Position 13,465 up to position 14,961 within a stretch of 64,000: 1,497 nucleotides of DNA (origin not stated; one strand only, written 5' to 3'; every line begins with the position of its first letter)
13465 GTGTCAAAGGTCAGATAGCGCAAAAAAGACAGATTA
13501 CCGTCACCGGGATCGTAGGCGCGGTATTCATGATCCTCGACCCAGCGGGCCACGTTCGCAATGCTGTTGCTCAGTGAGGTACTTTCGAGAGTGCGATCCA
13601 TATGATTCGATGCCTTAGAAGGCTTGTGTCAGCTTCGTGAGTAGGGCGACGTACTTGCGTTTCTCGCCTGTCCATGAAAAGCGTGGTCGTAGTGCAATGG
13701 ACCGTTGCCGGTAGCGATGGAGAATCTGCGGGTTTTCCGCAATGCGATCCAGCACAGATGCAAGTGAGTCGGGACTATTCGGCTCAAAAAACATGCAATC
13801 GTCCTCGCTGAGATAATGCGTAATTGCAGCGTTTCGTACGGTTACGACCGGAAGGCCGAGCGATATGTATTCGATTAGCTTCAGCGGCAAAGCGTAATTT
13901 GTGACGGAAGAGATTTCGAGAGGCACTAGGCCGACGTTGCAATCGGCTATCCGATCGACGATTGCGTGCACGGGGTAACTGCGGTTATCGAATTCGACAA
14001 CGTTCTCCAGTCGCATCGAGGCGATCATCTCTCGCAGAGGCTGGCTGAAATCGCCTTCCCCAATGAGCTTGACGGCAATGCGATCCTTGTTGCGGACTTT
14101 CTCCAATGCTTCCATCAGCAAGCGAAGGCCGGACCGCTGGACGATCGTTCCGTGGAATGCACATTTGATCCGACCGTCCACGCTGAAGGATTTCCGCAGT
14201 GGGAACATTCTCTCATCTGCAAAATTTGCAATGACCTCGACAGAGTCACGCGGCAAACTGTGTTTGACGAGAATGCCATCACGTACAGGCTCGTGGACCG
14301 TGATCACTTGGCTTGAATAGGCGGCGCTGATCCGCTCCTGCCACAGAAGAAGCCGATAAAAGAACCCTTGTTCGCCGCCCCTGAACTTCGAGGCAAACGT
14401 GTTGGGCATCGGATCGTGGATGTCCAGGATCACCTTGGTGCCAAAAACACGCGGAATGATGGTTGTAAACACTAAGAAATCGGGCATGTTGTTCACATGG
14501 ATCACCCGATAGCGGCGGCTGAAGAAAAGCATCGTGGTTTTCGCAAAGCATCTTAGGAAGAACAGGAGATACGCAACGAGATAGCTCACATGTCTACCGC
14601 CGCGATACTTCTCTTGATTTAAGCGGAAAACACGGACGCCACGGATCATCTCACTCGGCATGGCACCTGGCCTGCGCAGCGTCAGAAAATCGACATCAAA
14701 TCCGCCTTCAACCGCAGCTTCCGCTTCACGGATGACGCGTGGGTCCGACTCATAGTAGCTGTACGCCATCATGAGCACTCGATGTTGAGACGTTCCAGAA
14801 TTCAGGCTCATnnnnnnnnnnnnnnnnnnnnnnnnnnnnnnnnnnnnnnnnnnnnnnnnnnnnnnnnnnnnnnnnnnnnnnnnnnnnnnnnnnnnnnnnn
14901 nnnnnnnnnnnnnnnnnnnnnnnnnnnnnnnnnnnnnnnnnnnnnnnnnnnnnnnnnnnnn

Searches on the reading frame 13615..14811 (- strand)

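Call 55: search_protein_families(library=pfam, proteins=[window:13615-14811:-], max_evalue=0.00001)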
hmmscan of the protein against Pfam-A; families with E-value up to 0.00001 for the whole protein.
window:13615-14811:- (398 aa): 4 families
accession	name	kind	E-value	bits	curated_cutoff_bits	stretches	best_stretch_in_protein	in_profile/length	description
PF00534.26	Glycos_transf_1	-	4.6e-14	52.7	26.4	1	209-370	10-168/172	Glycosyl transferases group 1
PF13579.12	Glyco_trans_4_4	-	9.5e-14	52.5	29.7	1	29-196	10-157/158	Glycosyl transferase 4-like domain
PF13692.12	Glyco_trans_1_4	-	9.6e-14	52.3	27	1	217-360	4-142/142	Glycosyl transferases group 1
PF13439.12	Glyco_transf_4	-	2.7e-13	50.7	28.5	1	28-199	10-167/170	Glycosyltransferase Family 4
